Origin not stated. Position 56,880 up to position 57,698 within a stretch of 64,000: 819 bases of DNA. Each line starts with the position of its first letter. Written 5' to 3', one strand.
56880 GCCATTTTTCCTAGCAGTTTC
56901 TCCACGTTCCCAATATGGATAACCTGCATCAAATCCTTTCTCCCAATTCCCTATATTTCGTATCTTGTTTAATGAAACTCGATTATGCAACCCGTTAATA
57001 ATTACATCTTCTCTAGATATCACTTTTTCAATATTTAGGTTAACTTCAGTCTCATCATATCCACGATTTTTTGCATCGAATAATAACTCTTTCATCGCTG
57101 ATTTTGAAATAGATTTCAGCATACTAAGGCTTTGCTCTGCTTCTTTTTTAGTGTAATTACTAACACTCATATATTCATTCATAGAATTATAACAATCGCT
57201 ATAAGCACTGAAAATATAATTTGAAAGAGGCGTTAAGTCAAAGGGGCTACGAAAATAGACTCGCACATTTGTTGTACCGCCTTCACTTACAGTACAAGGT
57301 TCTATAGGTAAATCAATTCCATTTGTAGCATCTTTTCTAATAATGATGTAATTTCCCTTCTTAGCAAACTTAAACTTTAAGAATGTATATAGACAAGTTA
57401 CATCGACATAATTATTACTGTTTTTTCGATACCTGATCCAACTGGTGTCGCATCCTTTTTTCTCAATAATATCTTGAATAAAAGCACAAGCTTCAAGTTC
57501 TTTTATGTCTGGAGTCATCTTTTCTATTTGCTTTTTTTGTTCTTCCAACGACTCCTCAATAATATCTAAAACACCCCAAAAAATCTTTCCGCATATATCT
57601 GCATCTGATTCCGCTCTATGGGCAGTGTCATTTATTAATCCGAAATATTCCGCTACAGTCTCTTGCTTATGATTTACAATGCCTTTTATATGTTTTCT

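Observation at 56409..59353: IS-flanked three-gene island: XRE regulator – 280-aa unknown protein – 606-aa DEDDh exonuclease/TPR/NUMOD-like fusion; best candidate here for an uncharacterised defence-type system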

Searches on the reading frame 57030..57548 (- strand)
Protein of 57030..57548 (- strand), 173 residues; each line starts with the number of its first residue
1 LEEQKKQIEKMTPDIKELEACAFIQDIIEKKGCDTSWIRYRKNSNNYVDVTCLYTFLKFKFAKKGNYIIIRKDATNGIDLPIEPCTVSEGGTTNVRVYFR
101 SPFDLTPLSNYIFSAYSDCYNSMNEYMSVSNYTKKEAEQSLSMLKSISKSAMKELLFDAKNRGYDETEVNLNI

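Call 89: search_solved_structures(query=A7, max_evalue=10, show_alignments=2)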
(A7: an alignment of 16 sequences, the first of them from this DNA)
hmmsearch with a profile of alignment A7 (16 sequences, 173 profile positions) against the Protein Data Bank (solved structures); distinct sequences matched with E-value up to 10: 0.

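Call 90: search_protein_families(library=pfam, alignment_id=A7, max_evalue=1)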
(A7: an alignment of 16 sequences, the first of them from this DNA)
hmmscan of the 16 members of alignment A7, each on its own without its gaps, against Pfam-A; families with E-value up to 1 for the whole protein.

A. member 1, seq(173 aa): 3 families
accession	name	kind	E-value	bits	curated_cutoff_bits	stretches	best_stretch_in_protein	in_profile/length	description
PF25462.1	Beta-barrel_INTS6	-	0.059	13.6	27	1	7-49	69-111/147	INTS6 beta-barrel domain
PF20226.3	DUF6585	-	0.11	12.2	27.7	1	25-76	85-135/249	Family of unknown function (DUF6585)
PF24815.1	HMG_WDHD1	-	0.17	12.3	51.6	0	1-19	9-27/51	WDHD1 HMG box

B. families by the number of members that match (of 16 scanned): 8 families
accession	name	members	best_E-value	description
PF20226.3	DUF6585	3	0.018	Family of unknown function (DUF6585)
PF25462.1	Beta-barrel_INTS6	2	0.023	INTS6 beta-barrel domain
PF01491.21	Frataxin_Cyay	2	0.044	Frataxin-like domain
PF10552.14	ORF6C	1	0.0035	ORF6C domain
PF25349.1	PH_PHS1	1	0.041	Poor homologous synapsis protein PH domain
PF19759.4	DUF6246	1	0.066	Family of unknown function (DUF6246)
PF21924.1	XRCC4_CC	1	0.087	XRCC4 coiled-coil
PF24815.1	HMG_WDHD1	1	0.17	WDHD1 HMG box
